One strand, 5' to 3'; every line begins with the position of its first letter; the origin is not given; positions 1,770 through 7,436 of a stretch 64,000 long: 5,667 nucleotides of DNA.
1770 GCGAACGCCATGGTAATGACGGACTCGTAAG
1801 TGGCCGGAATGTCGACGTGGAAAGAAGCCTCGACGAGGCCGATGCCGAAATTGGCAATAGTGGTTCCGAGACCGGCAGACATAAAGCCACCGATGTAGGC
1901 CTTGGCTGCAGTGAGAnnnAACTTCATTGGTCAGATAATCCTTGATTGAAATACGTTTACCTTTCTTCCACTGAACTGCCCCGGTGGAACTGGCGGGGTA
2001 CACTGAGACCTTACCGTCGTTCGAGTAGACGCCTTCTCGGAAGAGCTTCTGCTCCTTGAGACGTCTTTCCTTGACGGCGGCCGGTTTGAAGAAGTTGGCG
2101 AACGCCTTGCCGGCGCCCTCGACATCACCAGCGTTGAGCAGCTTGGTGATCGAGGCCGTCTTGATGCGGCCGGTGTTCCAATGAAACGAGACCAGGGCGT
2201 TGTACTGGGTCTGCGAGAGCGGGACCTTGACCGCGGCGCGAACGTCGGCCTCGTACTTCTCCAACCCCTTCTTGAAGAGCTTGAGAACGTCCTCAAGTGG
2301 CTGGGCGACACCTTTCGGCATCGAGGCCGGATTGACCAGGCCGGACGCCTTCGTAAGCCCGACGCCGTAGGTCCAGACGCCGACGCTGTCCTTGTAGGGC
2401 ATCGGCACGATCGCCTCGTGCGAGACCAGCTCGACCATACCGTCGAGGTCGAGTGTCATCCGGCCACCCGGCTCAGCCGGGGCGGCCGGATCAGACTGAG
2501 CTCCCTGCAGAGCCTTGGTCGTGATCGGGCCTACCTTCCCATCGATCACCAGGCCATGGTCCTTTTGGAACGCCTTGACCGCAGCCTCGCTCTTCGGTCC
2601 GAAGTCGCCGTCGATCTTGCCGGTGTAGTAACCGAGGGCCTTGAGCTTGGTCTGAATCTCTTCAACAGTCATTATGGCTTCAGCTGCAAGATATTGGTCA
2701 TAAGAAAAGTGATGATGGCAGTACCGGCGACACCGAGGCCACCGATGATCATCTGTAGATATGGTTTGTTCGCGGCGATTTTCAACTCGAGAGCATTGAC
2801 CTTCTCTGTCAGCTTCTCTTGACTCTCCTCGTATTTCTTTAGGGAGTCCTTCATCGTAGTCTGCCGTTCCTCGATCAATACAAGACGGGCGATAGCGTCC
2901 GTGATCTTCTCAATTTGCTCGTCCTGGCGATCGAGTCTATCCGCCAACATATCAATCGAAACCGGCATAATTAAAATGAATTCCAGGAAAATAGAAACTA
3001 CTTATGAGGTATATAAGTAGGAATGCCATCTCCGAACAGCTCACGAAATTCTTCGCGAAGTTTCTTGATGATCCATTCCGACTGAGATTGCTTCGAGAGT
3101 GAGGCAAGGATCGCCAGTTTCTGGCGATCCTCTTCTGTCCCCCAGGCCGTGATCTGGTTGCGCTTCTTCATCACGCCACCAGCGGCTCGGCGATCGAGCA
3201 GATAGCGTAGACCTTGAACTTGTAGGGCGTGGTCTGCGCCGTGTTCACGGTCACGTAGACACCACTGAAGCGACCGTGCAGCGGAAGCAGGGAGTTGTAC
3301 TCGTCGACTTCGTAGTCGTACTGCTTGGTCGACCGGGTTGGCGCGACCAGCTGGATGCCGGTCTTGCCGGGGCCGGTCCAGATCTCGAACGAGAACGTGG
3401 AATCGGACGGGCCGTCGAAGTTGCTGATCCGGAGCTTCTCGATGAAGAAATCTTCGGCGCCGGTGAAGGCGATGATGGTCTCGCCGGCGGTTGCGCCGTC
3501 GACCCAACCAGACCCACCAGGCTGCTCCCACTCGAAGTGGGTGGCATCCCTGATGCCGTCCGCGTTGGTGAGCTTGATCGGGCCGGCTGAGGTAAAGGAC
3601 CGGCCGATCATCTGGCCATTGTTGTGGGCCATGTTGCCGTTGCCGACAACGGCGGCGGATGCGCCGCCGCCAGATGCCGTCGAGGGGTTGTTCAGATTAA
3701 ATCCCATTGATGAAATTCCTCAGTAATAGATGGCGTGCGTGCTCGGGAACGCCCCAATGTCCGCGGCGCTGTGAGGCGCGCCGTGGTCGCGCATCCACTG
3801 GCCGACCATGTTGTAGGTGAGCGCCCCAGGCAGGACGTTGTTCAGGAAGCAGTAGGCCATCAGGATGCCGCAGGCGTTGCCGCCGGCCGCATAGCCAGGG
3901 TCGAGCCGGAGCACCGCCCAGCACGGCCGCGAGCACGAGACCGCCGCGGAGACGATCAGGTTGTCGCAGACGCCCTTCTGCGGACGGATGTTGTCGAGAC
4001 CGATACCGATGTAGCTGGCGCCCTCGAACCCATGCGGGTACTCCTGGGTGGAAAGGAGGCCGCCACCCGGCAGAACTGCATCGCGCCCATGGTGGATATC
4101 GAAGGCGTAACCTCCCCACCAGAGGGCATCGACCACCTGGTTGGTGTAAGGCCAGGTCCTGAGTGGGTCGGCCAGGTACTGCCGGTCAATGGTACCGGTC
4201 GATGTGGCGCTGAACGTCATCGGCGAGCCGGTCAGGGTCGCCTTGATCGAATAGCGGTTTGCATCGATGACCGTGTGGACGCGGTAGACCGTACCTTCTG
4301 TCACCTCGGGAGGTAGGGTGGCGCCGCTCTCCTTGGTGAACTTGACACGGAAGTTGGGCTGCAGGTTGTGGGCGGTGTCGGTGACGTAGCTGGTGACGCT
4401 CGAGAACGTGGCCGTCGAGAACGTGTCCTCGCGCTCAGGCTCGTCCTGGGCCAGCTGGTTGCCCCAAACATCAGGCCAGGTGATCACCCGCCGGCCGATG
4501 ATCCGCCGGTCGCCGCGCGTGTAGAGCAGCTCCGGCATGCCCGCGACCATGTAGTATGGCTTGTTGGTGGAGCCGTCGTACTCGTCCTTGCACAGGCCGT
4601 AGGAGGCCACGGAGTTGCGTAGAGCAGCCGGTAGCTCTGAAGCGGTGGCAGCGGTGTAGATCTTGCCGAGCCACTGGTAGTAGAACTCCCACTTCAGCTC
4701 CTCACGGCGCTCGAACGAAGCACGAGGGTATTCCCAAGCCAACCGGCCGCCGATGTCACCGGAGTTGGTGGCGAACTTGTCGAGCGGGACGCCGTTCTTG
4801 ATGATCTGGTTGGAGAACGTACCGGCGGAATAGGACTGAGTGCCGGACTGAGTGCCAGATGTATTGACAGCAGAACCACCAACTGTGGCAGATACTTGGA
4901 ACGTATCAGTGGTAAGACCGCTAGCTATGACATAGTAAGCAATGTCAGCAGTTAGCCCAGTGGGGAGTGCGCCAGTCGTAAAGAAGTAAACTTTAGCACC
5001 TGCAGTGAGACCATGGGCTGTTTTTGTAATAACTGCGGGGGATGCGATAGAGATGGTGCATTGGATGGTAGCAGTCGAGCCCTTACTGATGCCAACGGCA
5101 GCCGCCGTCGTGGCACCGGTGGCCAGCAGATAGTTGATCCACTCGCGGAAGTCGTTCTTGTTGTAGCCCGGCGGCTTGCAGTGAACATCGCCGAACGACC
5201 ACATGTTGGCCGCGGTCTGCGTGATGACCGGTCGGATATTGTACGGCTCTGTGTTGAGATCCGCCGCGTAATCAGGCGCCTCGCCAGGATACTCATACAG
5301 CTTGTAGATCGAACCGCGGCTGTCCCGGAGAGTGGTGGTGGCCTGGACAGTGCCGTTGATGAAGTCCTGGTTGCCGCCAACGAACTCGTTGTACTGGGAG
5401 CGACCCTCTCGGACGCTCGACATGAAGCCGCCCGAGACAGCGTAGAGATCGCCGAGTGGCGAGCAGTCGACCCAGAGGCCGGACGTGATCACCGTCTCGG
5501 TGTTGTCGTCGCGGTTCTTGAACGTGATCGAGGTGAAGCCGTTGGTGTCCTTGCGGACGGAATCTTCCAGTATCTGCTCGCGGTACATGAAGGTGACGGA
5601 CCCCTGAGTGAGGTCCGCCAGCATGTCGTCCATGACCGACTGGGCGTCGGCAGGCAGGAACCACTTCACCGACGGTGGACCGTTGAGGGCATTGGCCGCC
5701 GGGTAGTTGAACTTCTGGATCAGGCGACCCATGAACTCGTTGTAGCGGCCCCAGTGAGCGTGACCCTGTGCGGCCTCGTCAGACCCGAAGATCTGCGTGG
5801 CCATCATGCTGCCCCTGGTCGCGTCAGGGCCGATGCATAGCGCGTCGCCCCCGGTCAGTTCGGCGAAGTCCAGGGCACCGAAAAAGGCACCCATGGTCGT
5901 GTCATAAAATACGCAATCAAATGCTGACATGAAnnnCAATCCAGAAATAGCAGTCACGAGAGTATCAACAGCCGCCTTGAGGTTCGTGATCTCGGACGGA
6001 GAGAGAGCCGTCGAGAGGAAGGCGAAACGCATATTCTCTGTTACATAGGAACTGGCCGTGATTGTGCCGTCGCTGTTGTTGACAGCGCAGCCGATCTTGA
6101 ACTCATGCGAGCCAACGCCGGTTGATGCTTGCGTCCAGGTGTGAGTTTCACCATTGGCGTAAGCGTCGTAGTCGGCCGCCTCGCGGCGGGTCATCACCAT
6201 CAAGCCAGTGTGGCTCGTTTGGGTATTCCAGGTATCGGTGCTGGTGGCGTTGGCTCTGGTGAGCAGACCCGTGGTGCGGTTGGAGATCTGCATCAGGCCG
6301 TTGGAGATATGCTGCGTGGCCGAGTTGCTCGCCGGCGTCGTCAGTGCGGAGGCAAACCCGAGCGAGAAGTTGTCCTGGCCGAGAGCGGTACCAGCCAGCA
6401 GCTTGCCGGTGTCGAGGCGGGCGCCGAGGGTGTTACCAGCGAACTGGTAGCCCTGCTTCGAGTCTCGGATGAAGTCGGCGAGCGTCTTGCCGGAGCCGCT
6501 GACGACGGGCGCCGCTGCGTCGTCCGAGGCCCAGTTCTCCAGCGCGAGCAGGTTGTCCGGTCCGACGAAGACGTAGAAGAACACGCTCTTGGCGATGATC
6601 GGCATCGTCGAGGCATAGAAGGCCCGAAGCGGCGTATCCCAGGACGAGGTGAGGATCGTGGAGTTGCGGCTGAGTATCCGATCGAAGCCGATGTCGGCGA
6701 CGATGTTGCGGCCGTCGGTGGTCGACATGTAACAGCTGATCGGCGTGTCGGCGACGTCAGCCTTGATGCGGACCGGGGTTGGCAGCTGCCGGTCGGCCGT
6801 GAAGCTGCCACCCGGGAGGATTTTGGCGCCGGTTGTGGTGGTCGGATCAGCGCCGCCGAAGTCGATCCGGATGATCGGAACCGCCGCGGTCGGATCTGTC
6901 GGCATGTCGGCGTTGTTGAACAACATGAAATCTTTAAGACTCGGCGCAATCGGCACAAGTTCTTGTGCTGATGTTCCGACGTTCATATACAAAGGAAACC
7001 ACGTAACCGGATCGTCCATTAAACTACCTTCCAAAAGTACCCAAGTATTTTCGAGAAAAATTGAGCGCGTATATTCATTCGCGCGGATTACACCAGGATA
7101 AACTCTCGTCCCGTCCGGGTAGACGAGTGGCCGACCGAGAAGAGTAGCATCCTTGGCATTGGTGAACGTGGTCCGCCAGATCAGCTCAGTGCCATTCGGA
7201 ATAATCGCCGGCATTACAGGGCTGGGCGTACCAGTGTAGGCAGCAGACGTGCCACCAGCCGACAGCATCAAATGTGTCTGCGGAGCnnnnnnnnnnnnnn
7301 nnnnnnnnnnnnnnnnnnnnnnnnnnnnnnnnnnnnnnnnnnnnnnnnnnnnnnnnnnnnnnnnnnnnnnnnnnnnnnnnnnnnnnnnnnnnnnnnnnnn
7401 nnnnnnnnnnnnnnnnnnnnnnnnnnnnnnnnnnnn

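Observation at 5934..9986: Tandem duplicated receptor-binding proteins derived from the lambda J C-terminal region, with divergent C-terminal domains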

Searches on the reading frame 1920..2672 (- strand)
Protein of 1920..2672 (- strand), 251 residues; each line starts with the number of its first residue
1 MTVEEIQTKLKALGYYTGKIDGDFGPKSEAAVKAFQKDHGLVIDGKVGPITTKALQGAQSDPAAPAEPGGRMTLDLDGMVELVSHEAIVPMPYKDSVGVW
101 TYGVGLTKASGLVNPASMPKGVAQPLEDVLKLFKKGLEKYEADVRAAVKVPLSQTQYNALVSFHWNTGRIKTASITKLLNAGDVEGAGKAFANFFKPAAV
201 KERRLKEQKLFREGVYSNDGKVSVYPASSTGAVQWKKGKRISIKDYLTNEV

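Call 55: search_protein_families(library=phrogs, max_evalue=0.001, proteins=[window:1920-2672:-])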
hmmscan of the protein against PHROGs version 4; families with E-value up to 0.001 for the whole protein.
window:1920-2672:- (251 aa): 13 families
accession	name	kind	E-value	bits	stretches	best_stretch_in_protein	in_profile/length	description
phrog_7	-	lysis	6.1e-28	98.4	1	57-227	545-711/873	endolysin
phrog_1493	-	lysis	2.1e-18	67.7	1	3-67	250-317/394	endolysin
phrog_2649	-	lysis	1.7e-17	65.2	1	2-61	183-241/261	endolysin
phrog_1224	-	head and packaging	6.7e-13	49.7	1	2-62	12-71/438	endolysin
phrog_10457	-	lysis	2.7e-08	34.9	1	137-211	12-93/95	endolysin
phrog_16428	-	lysis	6e-08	32.8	1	3-56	463-519/520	endolysin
phrog_17001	-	lysis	1.4e-06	29.1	1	4-40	5-41/265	endolysin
phrog_6707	-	lysis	3.6e-06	27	1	17-66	204-254/311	endolysin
phrog_1512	-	lysis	8.4e-06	27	1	14-56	199-243/314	endolysin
phrog_33083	-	lysis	1.1e-05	25.3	1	84-212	13-141/456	endolysin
phrog_17214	-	lysis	0.0001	23.1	1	3-61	254-318/322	endolysin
phrog_880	-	lysis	0.00012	22.7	1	3-56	376-432/435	endolysin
phrog_7910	-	lysis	0.00042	21.8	0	136-196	9-71/96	endolysin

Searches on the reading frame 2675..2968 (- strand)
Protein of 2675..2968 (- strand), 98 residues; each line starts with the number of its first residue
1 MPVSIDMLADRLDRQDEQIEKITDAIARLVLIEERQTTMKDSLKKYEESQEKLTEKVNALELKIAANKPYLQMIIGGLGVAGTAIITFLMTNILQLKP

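Call 55: search_protein_families(library=phrogs, max_evalue=0.001, proteins=[window:2675-2968:-])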
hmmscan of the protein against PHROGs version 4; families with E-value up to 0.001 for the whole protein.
window:2675-2968:- (98 aa): 1 family
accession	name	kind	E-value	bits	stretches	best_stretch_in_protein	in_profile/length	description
phrog_2990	-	unknown function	0.0003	22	1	5-88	49-126/133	-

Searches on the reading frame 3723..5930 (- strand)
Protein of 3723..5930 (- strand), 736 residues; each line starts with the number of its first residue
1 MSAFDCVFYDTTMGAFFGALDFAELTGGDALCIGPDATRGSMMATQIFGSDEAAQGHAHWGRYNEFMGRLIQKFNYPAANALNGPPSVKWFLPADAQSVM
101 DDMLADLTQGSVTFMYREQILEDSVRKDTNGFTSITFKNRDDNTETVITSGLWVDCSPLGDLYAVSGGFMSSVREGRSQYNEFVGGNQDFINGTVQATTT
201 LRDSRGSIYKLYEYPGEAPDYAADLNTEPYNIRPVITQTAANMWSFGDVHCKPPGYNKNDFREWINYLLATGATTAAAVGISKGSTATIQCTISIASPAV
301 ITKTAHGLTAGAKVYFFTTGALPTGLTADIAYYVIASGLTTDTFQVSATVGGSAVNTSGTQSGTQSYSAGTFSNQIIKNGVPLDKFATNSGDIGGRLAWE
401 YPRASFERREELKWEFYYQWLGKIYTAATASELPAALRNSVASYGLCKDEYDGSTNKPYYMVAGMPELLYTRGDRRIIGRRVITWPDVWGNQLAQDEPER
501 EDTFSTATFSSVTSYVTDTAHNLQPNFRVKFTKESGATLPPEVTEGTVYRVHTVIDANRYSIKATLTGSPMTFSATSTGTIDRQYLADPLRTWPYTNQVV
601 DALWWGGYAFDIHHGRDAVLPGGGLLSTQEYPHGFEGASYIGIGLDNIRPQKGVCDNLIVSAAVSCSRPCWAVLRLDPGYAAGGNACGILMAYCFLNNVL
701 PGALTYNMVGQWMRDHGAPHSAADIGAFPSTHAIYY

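Call 8: search_protein_families(library=pfam, proteins=[window:3723-5930:-], max_evalue=0.01)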
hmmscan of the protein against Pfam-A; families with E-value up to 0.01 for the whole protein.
window:3723-5930:- (736 aa): 1 family
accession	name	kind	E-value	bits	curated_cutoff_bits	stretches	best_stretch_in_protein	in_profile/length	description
PF12831.13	FAD_oxidored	-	7.5e-24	85.2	27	2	44-263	39-220/416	FAD dependent oxidoreductase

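Call 9: search_protein_families(library=phrogs, proteins=[window:3723-5930:-], max_evalue=0.001)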
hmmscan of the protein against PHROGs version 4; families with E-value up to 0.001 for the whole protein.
window:3723-5930:- (736 aa): 1 family
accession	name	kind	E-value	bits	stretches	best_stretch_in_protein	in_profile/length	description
phrog_30390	-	unknown function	0.00055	19.5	1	273-392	439-558/766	-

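Call 25: search_dna_similar(query=window:3723-5930:-, collection=phages, mode=protein, max_rows=25)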
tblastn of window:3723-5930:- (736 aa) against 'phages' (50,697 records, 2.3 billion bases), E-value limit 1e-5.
Records with a match: 12; places in all: 12; records where one place covers at least 80% of the query: 0.
Best place of each record, by identity: <60% 12.
By first word of the organism name: Microbacterium 7; Sinorhizobium 2; Rhizobium 2; Caudoviricetes 1.
By host as written in the record: Microbacterium foliorum NRRL B-24224 3; Microbacterium foliorum NRRL B-24224 SEA 2; Sinorhizobium sp. LM21 2; Microbacterium foliorum 2; - 1; Rhizobium etli N731 1; Rhizobium phaseoli T3_3 1.
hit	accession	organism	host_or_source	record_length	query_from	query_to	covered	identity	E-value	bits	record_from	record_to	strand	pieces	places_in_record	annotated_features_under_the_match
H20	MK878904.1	Microbacterium phage TinyTimothy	Microbacterium foliorum NRRL B-24224 SEA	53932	291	356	9%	57.6%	7e-11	72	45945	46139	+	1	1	44: hypothetical protein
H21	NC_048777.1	Microbacterium phage TinyTimothy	Microbacterium foliorum NRRL B-24224 SEA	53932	291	356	9%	57.6%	7e-11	72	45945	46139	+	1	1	44: hypothetical protein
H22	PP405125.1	Microbacterium phage YellowPanda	Microbacterium foliorum NRRL B-24224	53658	291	356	9%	57.6%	7e-11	72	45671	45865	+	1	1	47: hypothetical protein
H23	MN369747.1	Microbacterium phage Wesak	Microbacterium foliorum NRRL B-24224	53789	291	356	9%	57.6%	7e-11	72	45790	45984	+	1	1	45: hypothetical protein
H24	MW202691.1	Caudoviricetes sp.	Manatee Spring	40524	291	356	9%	57.6%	2e-9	67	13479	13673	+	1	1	nhL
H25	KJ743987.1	Sinorhizobium phage phiLM21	Sinorhizobium sp. LM21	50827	288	355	9%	54.4%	1e-8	65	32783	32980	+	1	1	tail collar domain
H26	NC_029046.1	Sinorhizobium phage phiLM21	Sinorhizobium sp. LM21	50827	288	355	9%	54.4%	1e-8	65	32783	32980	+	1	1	tail fiber protein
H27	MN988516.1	Rhizobium phage RHph_N28_2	Rhizobium etli N731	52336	291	355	9%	55.4%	3e-9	67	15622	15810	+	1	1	putative tail protein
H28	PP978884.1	Microbacterium phage Gack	Microbacterium foliorum NRRL B-24224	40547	291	350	8%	53.3%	5e-9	66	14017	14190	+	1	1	17: minor tail protein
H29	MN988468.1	Rhizobium phage RHph_TM3_3_3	Rhizobium phaseoli T3_3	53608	304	355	7%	59.6%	3e-6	57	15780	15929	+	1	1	putative tail protein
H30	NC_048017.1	Microbacterium phage Eden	Microbacterium foliorum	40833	291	334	6%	59.1%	2e-6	57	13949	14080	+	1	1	17: minor tail protein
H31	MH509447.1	Microbacterium phage Eden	Microbacterium foliorum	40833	291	334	6%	59.1%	2e-6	57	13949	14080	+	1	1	17: minor tail protein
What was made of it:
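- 3720..5930 (-): Adjacent 736-aa gene, starting 3 nt after the RBP-B stop. It is a PF12831-family protein with a phage-tail-type insert. Whether it belongs to the fibre apparatus is uncertain. Pfam FAD_oxidored E 7.5e-24 (call 8). aa 291-356 are 53-60% identical to tail or minor-tail proteins of Microbacterium, Sinorhizobium and Rhizobium phages (call 25).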

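Call 71: search_protein_families(library=ncbifam, max_evalue=0.01, proteins=[window:3723-5930:-])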
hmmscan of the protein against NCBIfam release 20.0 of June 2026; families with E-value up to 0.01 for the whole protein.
window:3723-5930:- (736 aa): 0 families

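Call 72: search_solved_structures(query=window:3723-5930:-, max_evalue=0.01)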
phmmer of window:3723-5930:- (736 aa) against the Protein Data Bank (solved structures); distinct sequences matched with E-value up to 0.01: 0.
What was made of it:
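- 3720..5930 (-): No PDB or NCBIfam hit (calls 71, 72).
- Tried and rejected: The same search with gene 3 found nothing (call 72).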

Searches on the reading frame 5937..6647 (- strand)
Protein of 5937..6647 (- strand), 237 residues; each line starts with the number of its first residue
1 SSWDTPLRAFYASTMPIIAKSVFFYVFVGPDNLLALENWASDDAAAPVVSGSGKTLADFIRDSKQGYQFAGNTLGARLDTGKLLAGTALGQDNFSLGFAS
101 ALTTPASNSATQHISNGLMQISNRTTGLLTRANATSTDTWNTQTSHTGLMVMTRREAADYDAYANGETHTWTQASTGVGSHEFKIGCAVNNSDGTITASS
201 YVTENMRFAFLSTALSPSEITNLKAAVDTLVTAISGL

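Call 86: search_protein_families(library=pfam, alignment_id=A2, max_evalue=10)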
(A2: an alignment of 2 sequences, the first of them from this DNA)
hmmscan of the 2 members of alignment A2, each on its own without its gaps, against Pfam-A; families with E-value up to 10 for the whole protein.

A. member 1, seq(237 aa): 1 family
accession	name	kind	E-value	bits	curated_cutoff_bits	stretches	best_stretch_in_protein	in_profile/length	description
PF09394.16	Inhibitor_I42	-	0.23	12.2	27.2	1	131-186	13-72/91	Chagasin family peptidase inhibitor I42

B. families by the number of members that match (of 2 scanned): 1 family
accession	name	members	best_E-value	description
PF09394.16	Inhibitor_I42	1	0.23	Chagasin family peptidase inhibitor I42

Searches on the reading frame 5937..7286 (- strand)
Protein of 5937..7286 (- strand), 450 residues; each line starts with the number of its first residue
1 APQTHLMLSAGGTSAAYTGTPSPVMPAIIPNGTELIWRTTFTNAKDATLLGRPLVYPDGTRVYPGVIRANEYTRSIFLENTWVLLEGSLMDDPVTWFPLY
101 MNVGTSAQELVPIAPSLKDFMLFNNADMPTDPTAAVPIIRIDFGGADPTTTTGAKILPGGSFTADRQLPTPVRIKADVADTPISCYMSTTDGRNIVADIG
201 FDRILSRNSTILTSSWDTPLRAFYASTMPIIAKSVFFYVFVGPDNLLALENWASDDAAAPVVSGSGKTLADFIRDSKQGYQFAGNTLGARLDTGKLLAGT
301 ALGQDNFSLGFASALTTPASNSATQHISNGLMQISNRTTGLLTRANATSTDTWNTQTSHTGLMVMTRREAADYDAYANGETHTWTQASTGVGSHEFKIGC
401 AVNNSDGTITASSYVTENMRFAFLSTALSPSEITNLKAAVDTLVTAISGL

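Call 26: search_dna_similar(query=window:5937-7250:-, collection=phages, mode=protein, max_rows=25, max_evalue=0.01)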
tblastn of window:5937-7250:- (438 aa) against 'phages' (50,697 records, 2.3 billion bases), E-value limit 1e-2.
No match.

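Call 43: search_protein_families(library=pfam, max_evalue=10, proteins=[window:5937-7268:-])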
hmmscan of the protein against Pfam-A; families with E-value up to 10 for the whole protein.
window:5937-7268:- (444 aa): 0 families

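Call 54: find_homologous_proteins(query=window:5937-7286:-, max_evalue=0.001)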
Query window:5937-7286:- (450 aa): 1 proteins with E <= 0.001 among 8000 candidates.
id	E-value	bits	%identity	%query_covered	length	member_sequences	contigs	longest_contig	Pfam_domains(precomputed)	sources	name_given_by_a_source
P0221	7.0e-211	719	100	73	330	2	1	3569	-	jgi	jgi:hypothetical protein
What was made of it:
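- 5934..7247 (-): RBP-B distal part (aa 278-714), orphan sequence. No homolog but itself in the 5.8-billion-protein search (call 54).
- The RBP-B distal part is an orphan (call 54).
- Tried and rejected: The same search found only a fragment of RBP-B itself (call 54). tblastn against phages found nothing (call 26).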

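Call 70: predict_structure(protein=window:5937-7286:-)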
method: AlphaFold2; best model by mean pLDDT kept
length: 450 residues; sequences in the alignment: 1
mean_pLDDT: 31.7   pTM: 0.22
mean pLDDT of the five models: 31.7, 26.2, 26.0, 25.4, 23.6
residues with pLDDT >= 90: 0; 70-90: 0; 50-70: 0; < 50: 450
segments of 3 or more residues with pLDDT < 50: 1-450
pLDDT, mean of each block of 10 residues (from residue 1): 26 30 27 30 34 34 35 33 31 31 31 28 27 29 34 36 38 38 37 36 35 35 32 32 33 32 34 34 26 26 24 25 29 28 25 25 33 36 27 29 34 30 35 45 39
secondary structure, 60 per line:
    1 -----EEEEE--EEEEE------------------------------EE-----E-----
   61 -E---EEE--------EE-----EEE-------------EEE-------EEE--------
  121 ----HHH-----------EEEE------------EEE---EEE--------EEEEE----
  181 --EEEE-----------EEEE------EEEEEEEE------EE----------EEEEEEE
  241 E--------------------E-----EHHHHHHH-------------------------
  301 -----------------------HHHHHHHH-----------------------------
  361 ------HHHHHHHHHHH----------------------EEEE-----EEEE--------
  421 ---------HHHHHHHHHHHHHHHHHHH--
elements in order: E6-10 E13-17 E66-68 E84-86 E100-102 E110-112 E139-142 E155-157 E161-163 E172-176 E183-186 E198-201 E208-215 E234-241 H269-275 H324-331 H367-377 E400-403 E409-412 H430-448
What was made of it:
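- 5934..7247 (-): AF2 failed (pLDDT 31.7; call 70).
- Tried and rejected: AF2 of the RBP-B distal part failed (mean pLDDT 31.7; call 70), so no fold search was run on it.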
